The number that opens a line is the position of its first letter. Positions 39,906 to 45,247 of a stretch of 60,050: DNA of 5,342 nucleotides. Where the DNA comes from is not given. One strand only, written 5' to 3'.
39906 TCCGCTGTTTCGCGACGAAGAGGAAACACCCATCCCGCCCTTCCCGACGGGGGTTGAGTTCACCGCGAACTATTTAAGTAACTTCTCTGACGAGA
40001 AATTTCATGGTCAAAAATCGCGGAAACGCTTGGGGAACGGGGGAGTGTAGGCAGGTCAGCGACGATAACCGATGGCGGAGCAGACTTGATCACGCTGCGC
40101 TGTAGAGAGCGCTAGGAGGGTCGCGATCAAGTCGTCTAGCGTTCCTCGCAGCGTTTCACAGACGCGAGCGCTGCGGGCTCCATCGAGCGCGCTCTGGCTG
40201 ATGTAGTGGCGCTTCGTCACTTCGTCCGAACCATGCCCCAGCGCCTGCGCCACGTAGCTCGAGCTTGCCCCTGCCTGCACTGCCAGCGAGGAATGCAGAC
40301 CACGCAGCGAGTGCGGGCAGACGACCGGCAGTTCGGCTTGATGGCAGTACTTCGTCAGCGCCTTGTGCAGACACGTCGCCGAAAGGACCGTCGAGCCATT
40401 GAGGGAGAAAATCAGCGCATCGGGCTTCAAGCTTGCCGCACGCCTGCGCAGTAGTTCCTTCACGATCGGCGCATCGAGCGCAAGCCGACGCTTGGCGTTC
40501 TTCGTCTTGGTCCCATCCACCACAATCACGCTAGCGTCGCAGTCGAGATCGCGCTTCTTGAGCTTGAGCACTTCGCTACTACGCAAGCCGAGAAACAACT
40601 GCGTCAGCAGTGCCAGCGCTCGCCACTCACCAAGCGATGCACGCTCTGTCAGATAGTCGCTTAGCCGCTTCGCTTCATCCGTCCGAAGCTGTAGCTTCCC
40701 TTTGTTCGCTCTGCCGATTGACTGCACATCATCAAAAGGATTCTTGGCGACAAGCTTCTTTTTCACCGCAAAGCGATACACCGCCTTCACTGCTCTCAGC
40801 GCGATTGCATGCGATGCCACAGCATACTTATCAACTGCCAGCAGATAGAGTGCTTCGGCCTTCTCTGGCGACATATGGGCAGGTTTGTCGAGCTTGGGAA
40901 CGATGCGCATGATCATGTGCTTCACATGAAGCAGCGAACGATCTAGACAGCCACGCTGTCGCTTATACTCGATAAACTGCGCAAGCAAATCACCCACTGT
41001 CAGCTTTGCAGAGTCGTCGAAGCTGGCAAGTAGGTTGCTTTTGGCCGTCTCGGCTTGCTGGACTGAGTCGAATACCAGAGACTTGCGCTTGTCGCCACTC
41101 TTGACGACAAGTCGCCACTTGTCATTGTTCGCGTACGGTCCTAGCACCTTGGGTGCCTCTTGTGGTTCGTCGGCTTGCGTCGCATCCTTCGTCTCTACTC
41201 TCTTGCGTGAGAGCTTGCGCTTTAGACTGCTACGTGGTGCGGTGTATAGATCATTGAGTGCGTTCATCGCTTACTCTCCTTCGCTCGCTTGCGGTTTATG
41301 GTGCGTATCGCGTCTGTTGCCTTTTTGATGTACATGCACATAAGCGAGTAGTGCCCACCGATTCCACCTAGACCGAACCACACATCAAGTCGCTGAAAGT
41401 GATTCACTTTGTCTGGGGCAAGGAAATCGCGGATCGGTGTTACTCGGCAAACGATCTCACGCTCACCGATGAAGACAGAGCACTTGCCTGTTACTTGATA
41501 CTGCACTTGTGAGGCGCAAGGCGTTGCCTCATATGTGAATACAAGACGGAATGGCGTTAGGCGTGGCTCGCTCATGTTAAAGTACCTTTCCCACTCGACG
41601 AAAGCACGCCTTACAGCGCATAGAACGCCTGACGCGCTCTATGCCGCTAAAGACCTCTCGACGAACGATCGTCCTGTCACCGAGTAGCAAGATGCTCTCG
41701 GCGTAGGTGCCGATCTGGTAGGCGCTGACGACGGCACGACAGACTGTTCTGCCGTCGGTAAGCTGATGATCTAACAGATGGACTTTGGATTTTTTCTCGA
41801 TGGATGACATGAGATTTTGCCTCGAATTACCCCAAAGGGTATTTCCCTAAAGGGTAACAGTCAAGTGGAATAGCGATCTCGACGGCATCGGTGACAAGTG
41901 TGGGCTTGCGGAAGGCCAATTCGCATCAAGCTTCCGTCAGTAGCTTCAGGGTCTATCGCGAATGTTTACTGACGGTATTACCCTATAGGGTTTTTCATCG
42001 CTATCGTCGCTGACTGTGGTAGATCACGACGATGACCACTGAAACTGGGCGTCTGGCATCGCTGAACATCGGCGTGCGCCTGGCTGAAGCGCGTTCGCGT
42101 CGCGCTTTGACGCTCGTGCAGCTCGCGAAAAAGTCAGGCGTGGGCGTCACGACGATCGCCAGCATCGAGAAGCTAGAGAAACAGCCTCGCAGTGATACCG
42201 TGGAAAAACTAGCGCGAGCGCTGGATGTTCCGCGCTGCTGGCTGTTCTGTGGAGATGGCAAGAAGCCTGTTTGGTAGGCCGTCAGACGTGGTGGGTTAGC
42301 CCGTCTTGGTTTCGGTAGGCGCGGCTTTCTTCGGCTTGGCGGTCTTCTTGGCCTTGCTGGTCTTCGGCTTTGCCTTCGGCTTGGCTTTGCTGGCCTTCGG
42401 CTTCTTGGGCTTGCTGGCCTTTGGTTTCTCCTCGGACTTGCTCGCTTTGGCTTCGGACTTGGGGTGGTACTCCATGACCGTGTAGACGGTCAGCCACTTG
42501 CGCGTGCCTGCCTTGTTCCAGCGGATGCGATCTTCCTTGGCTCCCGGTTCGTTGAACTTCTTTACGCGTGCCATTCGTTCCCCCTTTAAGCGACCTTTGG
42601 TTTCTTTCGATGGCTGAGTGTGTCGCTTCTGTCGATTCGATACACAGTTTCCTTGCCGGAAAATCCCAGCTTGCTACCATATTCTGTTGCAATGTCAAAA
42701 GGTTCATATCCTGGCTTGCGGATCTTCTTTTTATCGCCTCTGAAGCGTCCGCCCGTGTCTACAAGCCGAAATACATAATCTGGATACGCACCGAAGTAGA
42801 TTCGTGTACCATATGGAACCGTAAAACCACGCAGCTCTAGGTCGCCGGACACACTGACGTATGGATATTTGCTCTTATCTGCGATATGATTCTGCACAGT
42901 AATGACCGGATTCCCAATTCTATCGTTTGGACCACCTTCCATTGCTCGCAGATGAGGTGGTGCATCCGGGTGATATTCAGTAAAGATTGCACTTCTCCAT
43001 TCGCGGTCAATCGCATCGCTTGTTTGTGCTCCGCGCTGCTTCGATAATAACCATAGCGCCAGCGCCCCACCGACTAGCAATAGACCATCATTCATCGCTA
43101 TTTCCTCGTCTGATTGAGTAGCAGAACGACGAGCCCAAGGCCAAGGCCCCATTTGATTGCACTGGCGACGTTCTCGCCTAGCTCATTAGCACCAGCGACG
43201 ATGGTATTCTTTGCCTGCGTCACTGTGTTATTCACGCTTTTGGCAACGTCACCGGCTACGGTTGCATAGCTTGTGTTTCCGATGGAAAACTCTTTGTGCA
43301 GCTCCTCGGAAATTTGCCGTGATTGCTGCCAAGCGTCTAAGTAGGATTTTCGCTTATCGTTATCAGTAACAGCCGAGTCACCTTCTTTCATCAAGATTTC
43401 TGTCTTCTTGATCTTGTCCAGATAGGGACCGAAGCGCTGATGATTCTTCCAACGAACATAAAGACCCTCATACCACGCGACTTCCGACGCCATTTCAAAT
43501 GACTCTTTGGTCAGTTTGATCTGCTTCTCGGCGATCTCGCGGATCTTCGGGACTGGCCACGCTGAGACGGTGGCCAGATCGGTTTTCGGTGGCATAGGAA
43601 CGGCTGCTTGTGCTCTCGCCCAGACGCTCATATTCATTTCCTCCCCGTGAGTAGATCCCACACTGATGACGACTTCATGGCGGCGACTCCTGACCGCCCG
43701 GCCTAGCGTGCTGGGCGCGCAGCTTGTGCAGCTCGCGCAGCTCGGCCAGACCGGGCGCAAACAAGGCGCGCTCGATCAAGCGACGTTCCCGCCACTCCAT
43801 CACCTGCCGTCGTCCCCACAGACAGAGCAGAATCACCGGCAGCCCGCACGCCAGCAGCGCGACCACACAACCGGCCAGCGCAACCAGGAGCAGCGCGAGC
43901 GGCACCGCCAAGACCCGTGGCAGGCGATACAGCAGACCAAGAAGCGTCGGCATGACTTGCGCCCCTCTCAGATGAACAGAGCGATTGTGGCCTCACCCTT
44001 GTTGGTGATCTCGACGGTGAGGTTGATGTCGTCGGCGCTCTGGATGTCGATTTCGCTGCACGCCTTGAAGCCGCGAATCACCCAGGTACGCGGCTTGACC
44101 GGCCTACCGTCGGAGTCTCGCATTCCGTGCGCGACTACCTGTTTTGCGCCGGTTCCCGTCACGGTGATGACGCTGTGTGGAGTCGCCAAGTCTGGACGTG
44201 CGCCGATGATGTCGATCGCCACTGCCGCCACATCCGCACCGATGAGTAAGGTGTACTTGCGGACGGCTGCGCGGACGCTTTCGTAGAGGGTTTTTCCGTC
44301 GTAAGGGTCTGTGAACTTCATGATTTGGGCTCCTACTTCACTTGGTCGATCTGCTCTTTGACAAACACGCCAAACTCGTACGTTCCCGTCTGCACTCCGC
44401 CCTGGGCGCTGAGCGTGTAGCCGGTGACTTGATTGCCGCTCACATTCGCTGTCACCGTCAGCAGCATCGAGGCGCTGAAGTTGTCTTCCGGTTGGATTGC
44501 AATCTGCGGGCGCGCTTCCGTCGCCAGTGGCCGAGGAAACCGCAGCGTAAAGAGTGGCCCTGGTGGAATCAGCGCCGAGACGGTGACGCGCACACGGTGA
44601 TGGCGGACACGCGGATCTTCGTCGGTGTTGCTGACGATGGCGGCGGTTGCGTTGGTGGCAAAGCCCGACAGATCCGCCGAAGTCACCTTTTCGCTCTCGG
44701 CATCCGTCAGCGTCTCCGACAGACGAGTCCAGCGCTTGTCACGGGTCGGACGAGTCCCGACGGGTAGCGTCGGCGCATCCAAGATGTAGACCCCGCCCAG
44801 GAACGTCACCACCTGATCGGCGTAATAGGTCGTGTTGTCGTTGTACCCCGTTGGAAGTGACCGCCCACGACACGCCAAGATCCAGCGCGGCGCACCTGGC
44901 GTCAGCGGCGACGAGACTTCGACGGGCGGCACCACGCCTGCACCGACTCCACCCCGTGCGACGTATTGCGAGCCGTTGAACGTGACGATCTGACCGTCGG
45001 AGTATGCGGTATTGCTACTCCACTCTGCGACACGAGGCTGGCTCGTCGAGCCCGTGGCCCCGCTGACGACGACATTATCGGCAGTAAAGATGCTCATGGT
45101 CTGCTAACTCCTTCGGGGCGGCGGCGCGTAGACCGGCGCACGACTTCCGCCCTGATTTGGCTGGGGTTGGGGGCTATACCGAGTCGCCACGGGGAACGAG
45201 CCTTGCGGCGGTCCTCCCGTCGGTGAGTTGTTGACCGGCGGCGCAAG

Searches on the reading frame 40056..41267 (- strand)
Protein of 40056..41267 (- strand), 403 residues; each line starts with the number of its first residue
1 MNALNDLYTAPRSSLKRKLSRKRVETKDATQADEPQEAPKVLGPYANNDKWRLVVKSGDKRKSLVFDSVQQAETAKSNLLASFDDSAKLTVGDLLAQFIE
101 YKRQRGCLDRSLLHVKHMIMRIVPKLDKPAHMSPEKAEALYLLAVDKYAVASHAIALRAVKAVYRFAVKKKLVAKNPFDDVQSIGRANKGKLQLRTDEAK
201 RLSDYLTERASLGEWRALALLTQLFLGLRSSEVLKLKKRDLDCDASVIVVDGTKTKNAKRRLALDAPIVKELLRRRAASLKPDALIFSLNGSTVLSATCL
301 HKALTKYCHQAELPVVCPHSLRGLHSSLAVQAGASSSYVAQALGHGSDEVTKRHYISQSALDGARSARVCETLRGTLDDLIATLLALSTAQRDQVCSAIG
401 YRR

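Call 11: search_protein_families(library=pfam, proteins=[window:40056-41267:-], max_evalue=0.01)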
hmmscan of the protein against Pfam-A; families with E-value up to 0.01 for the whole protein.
window:40056-41267:- (403 aa): 1 family
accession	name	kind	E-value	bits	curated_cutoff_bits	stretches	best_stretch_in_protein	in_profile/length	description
PF00589.27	Phage_integrase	-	6.4e-16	59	27.1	1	194-358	3-168/172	Phage integrase family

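Call 56: search_protein_families(library=ncbifam, proteins=[window:40056-41267:-], max_evalue=0.001)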
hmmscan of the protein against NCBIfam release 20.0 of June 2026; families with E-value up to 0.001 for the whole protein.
window:40056-41267:- (403 aa): 9 families
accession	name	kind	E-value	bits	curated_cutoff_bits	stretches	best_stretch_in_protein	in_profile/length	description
NF040815.2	recomb_XerA_Arch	equivalog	2.2e-17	63.5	220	1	97-352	2-249/263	site-specific tyrosine recombinase/integron integrase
TIGR02224.1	recomb_XerC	equivalog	8.2e-17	61.5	335.15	1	143-352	56-272/295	tyrosine recombinase XerC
NF001399.0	PRK00283.1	subfamily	1.3e-13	50.9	279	1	143-347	63-273/300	tyrosine recombinase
TIGR02225.1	recomb_XerD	equivalog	2.3e-13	50.1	329.6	1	141-348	51-265/290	site-specific tyrosine recombinase XerD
NF011946.0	PRK15417.1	equivalog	3.9e-06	26.3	435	1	125-281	49-201/337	integron integrase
NF002685.0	PRK02436.1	equivalog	5.4e-06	26.4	178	1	209-347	108-236/245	site-specific tyrosine recombinase XerD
TIGR02249.1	integrase_gron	subfamily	7.6e-06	25.5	265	1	125-272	34-173/315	integron integrase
NF003462.0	PRK05084.1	equivalog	1.2e-05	24.2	267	1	216-352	196-339/360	tyrosine recombinase XerS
NF002331.0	PRK01287.1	subfamily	0.0001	21.4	371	1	147-351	94-306/365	site-specific tyrosine recombinase XerC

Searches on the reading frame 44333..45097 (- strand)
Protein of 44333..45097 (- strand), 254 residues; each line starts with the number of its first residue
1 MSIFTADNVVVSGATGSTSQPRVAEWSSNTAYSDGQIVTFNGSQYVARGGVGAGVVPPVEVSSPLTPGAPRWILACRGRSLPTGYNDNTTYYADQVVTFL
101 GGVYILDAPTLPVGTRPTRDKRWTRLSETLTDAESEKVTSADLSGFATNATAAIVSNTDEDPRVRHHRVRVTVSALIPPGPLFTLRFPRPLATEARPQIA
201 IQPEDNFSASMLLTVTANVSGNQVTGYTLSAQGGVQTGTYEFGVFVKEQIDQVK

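Call 11: search_protein_families(library=pfam, proteins=[window:44333-45097:-], max_evalue=0.01)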
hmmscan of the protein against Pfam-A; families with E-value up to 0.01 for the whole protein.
window:44333-45097:- (254 aa): 1 family
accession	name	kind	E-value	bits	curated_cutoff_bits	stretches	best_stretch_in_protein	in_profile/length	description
PF02839.19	CBM_5_12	-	3e-08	34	26.2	1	25-46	1-22/44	Carbohydrate-binding module family 5/12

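Call 12: search_protein_families(library=padloc, proteins=[window:44333-45097:-], max_evalue=0.001)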
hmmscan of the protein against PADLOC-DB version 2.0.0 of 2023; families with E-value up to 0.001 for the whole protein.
window:44333-45097:- (254 aa): 0 families

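Call 55: search_protein_families(library=phrogs, proteins=[window:44333-45097:-], max_evalue=0.001)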
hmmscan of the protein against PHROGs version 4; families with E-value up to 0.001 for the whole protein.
window:44333-45097:- (254 aa): 1 family
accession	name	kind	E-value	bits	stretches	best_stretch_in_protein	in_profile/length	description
phrog_9851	-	tail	2e-06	26.9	1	25-124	121-211/1092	tail fiber protein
